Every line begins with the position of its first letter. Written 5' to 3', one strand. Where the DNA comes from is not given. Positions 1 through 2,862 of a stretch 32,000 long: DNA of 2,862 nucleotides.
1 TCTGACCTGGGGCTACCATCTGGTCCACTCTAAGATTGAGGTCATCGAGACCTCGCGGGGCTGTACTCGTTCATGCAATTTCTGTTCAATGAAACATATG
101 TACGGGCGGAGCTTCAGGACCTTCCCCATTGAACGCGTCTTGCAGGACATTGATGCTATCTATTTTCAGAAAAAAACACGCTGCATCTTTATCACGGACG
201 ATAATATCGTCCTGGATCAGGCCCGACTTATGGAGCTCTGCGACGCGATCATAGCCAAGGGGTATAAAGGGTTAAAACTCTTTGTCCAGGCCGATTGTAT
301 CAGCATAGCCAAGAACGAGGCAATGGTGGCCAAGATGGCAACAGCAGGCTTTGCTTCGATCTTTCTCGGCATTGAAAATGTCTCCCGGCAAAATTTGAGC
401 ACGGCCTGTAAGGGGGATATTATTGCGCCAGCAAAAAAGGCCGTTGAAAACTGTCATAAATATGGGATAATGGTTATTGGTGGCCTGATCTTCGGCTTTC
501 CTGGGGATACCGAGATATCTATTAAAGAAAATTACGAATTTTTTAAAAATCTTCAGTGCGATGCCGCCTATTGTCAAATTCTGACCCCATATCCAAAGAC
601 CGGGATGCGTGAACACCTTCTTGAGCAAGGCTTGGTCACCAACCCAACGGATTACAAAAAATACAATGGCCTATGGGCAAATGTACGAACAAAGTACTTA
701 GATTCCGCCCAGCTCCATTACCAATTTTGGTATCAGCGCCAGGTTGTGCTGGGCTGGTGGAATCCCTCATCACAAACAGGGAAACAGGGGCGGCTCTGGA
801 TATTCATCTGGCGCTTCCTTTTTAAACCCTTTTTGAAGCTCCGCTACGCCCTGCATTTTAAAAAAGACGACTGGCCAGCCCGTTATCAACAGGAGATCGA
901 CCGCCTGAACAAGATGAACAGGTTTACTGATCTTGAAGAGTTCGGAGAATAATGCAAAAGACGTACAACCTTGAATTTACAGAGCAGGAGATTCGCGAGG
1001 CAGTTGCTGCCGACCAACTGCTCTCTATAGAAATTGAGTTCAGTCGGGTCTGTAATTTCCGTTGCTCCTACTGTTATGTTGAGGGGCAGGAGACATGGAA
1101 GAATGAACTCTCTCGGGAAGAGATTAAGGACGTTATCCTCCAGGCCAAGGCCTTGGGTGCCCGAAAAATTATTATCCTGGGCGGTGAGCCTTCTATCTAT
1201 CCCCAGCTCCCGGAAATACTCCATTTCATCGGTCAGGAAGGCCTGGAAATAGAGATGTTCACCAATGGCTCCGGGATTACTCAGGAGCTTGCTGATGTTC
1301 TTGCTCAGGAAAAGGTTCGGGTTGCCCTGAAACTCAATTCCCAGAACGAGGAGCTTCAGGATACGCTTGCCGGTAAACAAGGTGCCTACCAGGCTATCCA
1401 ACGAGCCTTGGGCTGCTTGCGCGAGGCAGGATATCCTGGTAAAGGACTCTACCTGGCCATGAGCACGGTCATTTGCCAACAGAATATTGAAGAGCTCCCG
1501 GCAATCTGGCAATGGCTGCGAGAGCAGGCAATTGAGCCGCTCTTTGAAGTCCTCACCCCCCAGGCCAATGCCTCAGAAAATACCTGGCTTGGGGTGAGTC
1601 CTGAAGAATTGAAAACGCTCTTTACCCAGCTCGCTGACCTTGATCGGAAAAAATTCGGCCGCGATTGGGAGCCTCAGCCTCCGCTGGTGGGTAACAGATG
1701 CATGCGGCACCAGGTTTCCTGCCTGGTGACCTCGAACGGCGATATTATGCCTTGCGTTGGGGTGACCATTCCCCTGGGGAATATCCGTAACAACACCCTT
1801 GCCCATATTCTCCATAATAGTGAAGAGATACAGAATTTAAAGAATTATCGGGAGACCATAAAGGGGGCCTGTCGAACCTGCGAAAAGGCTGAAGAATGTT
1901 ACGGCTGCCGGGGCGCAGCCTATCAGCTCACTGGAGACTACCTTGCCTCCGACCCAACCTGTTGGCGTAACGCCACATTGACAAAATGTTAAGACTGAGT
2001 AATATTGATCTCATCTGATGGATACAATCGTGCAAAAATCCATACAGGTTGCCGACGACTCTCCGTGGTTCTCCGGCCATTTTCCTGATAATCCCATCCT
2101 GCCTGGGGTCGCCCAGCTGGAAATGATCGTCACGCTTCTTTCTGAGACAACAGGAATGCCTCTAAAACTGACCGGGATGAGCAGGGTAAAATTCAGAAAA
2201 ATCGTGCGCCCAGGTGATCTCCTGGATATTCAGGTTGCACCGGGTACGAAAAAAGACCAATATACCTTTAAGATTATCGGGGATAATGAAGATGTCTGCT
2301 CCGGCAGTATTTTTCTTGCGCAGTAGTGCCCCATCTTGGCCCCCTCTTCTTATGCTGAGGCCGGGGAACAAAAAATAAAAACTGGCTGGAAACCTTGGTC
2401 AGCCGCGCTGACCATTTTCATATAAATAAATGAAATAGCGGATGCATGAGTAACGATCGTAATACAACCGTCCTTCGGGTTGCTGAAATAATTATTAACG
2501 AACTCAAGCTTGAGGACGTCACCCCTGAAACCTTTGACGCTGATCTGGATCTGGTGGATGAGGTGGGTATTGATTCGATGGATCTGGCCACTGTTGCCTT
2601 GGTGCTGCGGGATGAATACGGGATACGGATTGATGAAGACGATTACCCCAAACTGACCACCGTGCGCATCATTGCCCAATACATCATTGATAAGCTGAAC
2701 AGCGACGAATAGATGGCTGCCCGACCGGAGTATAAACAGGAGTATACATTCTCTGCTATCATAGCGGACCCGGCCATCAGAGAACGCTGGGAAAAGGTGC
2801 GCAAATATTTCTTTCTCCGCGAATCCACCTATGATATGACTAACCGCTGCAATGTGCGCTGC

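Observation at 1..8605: Coupled operon joining four radical-SAM enzymes to a private ACP / KS / KS / DH / TE set: candidate pathway for an unusual lipid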

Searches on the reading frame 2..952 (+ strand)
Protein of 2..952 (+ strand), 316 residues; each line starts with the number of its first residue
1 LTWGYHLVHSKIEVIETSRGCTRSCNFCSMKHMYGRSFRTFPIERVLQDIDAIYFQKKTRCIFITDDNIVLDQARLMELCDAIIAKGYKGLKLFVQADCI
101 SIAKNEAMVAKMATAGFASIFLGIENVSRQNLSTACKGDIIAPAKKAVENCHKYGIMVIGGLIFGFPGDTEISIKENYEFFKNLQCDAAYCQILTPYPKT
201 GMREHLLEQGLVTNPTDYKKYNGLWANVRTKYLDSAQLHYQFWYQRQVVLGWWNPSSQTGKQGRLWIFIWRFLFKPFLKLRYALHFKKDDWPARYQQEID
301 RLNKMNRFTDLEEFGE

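Call 5: search_protein_families(library=pfam, proteins=[window:2-952:+], max_evalue=0.01)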
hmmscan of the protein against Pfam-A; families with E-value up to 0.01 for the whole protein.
window:2-952:+ (316 aa): 1 family
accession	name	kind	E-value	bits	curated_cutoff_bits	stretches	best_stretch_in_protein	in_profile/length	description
PF04055.27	Radical_SAM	-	1.5e-17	64.8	29.5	1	15-180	1-165/166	Radical SAM superfamily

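Call 6: search_protein_families(library=ncbifam, proteins=[window:2-952:+], max_evalue=0.01)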
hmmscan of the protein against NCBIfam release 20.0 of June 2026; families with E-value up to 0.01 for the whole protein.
window:2-952:+ (316 aa): 30 families (the best 25 are shown)
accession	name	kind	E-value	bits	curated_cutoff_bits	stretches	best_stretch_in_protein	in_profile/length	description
TIGR02026.1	BchE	equivalog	9.8e-27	93.9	481.35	1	5-237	187-415/497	magnesium-protoporphyrin IX monomethyl ester anaerobic oxidative cyclase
TIGR03471.1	HpnJ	equivalog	4.1e-23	82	577.6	1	15-216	200-397/472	hopanoid biosynthesis associated radical SAM protein HpnJ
TIGR04014.1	B12_SAM_MJ_0865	equivalog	1.2e-21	77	360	1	15-216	163-368/434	methyl-coenzyme M reductase glutamine C-methyltransferase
TIGR04479.1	bcpD_PhpK_rSAM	subfamily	7.6e-21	74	600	1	14-188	243-413/504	PhpK family radical SAM P-methyltransferase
TIGR04072.2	rSAM_ladder_B12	equivalog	4.1e-19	68.5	360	1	5-217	173-383/443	lipid biosynthesis B12-binding/radical SAM protein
NF050148.1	rSAM_ApyD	equivalog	6.3e-19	67.8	750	1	15-202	202-389/645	RiPP biosynthesis radical SAM protein ApyD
TIGR04367.1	HpnR_B12_rSAM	equivalog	1.5e-17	63.3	650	1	14-227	188-391/490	hopanoid C-3 methylase HpnR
NF033070.1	rSAM_AprD4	equivalog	7.3e-16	58.1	500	1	8-216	192-400/456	AprD4 family radical SAM diol-dehydratase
TIGR03975.1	rSAM_ocin_1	subfamily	1.2e-13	50.5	281.85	1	13-184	262-430/606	RiPP maturation radical SAM C-methyltransferase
NF038361.1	rSAM_Sden_1168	equivalog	1.1e-12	47.4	575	1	14-214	284-481/560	Sden_1168 family B12-binding radical SAM P-methyltransferase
NF033712.0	B12_rSAM_KedN5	subfamily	1.4e-12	46.7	700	1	13-246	196-431/624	KedN5 family methylcobalamin-dependent radical SAM C-methyltransferase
TIGR04013.1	B12_SAM_MJ_1487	hypoth_equivalog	4.1e-12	45.6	251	2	9-66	148-205/382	TIGR04013 family B12-binding domain/radical SAM domain-containing protein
NF040546.1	rSAM_CUAEP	equivalog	6.3e-09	35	500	1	15-167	174-324/468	CUAEP/CCAEP-tail radical SAM (seleno)protein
TIGR04295.1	B12_rSAM_oligo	hypoth_equivalog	3.6e-08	32.5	400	1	15-131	203-308/422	TIGR04295 family B12-binding domain-containing radical SAM protein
TIGR04385.1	B12_rSAM_cofa1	equivalog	4.6e-08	32.7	450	1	15-183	198-363/438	B12 lower ligand biosynthesis radical SAM protein BzaD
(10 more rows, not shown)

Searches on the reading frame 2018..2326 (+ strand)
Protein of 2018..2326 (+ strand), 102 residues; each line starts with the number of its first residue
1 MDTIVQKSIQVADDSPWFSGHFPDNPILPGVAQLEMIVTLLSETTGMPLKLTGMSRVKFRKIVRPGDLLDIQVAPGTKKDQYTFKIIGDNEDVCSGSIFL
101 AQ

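Call 5: search_protein_families(library=pfam, proteins=[window:2018-2326:+], max_evalue=0.01)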
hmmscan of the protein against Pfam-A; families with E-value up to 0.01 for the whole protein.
window:2018-2326:+ (102 aa): 3 families
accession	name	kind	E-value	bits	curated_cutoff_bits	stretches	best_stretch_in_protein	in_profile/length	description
PF07977.19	FabA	-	1.1e-08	35.2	23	1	10-74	32-109/138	FabA-like domain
PF22818.2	ApeI-like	-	4.1e-07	30.7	28.5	1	9-84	20-95/119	ApeI dehydratase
PF21089.3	PKS_DH_N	-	0.00013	22.3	27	1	13-87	25-101/103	Polyketide synthase dehydratase domain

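Call 6: search_protein_families(library=ncbifam, proteins=[window:2018-2326:+], max_evalue=0.01)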
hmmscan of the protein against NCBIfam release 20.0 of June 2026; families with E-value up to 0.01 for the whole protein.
window:2018-2326:+ (102 aa): 4 families
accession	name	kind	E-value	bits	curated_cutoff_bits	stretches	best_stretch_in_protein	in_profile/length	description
NF000582.1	PRK00006.1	equivalog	1.4e-12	47.7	113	1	10-82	35-114/137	3-hydroxyacyl-ACP dehydratase FabZ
TIGR01750.1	fabZ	equivalog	1.1e-11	44.7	155.15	1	11-81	37-117/141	3-hydroxyacyl-ACP dehydratase FabZ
NF009667.0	PRK13188.1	equivalog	5.2e-11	41.9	465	1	10-73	355-426/464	bifunctional UDP-3-O-[3-hydroxymyristoyl] N-acetylglucosamine deacetylase/3-hydroxyacyl-ACP dehydratase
NF058663.1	cispen_cyc_AmcE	equivalog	0.0001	22.4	140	1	5-81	34-118/153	cispentacin biosynthesis cyclizing decarboxylase AmcE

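Call 28: search_solved_structures(query=window:2018-2326:+, max_evalue=0.01)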
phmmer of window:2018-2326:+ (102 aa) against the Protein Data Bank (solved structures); distinct sequences matched with E-value up to 0.01: 23.
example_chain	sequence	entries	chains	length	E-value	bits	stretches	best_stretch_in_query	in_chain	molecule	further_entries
3esi_A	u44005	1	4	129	9.9e-10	41.6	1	5-95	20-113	uncharacterized protein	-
6qsr_A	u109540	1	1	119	5.1e-09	39.3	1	15-92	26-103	AMP-dependent synthetase and ligase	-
1u1z_A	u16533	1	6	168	1.5e-07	34.6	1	11-101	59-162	(3R)-hydroxymyristoyl-[acyl carrier protein] dehydratase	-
2okh_A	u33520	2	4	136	3.6e-07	33.4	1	10-73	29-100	Beta-hydroxyacyl-ACP dehydratase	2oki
1zhg_A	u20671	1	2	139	3.9e-07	33.3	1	10-73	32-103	beta hydroxyacyl-acyl carrier protein dehydratase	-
1z6b_A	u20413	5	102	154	5.1e-07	32.9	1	10-73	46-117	fatty acid synthesis protein | Beta-hydroxyacyl-ACP dehydratase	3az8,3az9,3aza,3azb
3d6x_A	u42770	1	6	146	1.7e-06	31.2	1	7-75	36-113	(3R)-hydroxymyristoyl-[acyl-carrier-protein] dehydratase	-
4h4g_A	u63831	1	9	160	2e-06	31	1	11-74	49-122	(3R)-hydroxymyristoyl-[acyl-carrier-protein] dehydratase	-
5buy_A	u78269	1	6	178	3.3e-06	30.3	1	4-38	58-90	3-hydroxyacyl-[acyl-carrier-protein] dehydratase FabZ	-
6n3p_A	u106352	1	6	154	5.3e-06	29.6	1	11-99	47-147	3-hydroxyacyl-[acyl-carrier-protein] dehydratase FabZ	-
4zw0_A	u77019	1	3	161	1.5e-05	28.2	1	11-75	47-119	3-hydroxyacyl-[acyl-carrier-protein] dehydratase FabZ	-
5bux_A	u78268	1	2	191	1.7e-05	28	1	11-99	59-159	3-hydroxyacyl-[acyl-carrier-protein] dehydratase FabZ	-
5buw_A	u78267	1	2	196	1.8e-05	27.9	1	11-99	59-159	3-hydroxyacyl-[acyl-carrier-protein] dehydratase FabZ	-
4i83_A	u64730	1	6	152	3.6e-05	27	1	11-74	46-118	3-hydroxyacyl-[acyl-carrier-protein] dehydratase FabZ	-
8ayc_A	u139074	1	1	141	7.1e-05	26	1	11-72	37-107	Beta-hydroxyacyl-(Acyl-carrier-protein) dehydratase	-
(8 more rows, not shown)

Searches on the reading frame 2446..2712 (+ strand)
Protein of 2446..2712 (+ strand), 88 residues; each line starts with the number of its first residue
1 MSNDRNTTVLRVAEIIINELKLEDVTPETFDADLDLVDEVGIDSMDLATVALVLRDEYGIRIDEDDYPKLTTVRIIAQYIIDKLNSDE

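Call 5: search_protein_families(library=pfam, proteins=[window:2446-2712:+], max_evalue=0.01)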
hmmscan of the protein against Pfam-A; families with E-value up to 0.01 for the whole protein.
window:2446-2712:+ (88 aa): 1 family
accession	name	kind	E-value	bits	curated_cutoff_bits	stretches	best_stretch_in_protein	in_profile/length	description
PF00550.31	PP-binding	-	5.3e-09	36.7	20.8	1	12-80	3-67/67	Phosphopantetheine attachment site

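Call 6: search_protein_families(library=ncbifam, proteins=[window:2446-2712:+], max_evalue=0.01)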
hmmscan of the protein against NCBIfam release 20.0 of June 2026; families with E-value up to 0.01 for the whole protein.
window:2446-2712:+ (88 aa): 15 families
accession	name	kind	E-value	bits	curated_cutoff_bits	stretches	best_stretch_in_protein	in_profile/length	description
NF006617.0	PRK09184.1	subfamily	1.1e-11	44.6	70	1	7-81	13-91/96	phosphopantetheine-binding protein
NF002148.0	PRK00982.1-2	subfamily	1.6e-09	37.4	71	1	7-83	4-77/79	acyl carrier protein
NF002150.0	PRK00982.1-4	subfamily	1.4e-08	34.8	66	1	11-83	9-78/80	acyl carrier protein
NF002147.0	PRK00982.1-1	equivalog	4.7e-08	32.8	84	1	4-82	4-79/83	acyl carrier protein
NF040636.1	AcpM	exception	9.5e-08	32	146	1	8-87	6-81/93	meromycolate extension acyl carrier protein AcpM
NF002149.0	PRK00982.1-3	equivalog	1e-07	31.8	106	1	11-82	7-75/78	acyl carrier protein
TIGR00517.1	acyl_carrier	equivalog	3.7e-07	29.9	70.45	1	8-82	4-75/77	acyl carrier protein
NF006031.0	PRK08172.1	equivalog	8.2e-07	29.6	76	1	28-86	22-80/82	acyl carrier protein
NF002151.0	PRK00982.1-5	equivalog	3e-06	27.2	92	1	9-82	5-75/78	acyl carrier protein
NF058660.1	cispen_ACP_AmcB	equivalog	5.8e-06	26.4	80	1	11-81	5-76/80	cispentacin biosynthesis acyl carrier protein AmcB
NF004533.0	PRK05883.1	equivalog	7.9e-05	22.4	72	1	11-81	27-94/100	acyl carrier protein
NF009104.0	PRK12449.1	equivalog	0.00013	21.8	70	1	33-84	28-79/80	acyl carrier protein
NF005079.0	PRK06508.1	equivalog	0.00015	22.1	83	1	7-64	3-57/93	acyl carrier protein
NF005798.0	PRK07639.1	equivalog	0.0028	18.1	100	1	7-83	5-81/91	petrobactin biosynthesis protein AsbD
NF003757.0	PRK05350.1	equivalog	0.0046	17.1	65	1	10-82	9-78/83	acyl carrier protein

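Call 27: search_solved_structures(query=window:2446-2712:+, max_evalue=0.001)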
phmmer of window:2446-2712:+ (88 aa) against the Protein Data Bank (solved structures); distinct sequences matched with E-value up to 0.001: 78 (the best 60 are shown).
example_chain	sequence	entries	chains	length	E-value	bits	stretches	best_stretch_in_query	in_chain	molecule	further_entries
6lvt_A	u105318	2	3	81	1.1e-07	35.4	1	12-84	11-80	Acyl carrier protein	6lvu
2ehs_A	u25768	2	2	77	5.5e-07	33.1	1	11-84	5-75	Acyl carrier protein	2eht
1x3o_A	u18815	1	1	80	1.2e-06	32.1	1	14-84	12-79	acyl carrier protein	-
2my5_A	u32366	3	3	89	1.4e-06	31.8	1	12-79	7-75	Peptidyl carrier protein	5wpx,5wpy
7v2c_G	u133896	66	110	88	1.4e-06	31.8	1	11-84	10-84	Acyl carrier protein, mitochondrial | Acyl carrier protein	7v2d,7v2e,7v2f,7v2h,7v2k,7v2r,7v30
8b9z_T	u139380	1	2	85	1.5e-06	31.8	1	13-84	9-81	Acyl carrier protein, mitochondrial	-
8zsk_AB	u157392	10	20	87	1.5e-06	31.7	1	12-84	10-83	Acyl carrier protein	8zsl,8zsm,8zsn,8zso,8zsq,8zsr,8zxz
9r01_X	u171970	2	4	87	1.6e-06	31.6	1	12-84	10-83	Acyl carrier protein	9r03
5ldw_T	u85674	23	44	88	1.8e-06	31.5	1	12-84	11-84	Acyl carrier protein, mitochondrial | Acyl carrier protein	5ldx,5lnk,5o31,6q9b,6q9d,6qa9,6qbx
9n50_C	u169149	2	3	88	1.8e-06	31.4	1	12-84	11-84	Acyl carrier protein, mitochondrial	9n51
2dnw_A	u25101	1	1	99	1.8e-06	31.4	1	12-84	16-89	Acyl carrier protein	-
9ti4_H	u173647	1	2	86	1.8e-06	31.4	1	13-84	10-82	Acyl carrier protein, mitochondrial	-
7dgq_W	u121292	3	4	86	1.9e-06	31.4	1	13-84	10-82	Acyl carrier protein, mitochondrial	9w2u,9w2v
5xtb_G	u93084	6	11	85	2.1e-06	31.2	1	13-84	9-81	Acyl carrier protein, mitochondrial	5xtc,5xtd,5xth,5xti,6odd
5lc5_U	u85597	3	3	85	2.1e-06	31.2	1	13-84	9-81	Acyl carrier protein, mitochondrial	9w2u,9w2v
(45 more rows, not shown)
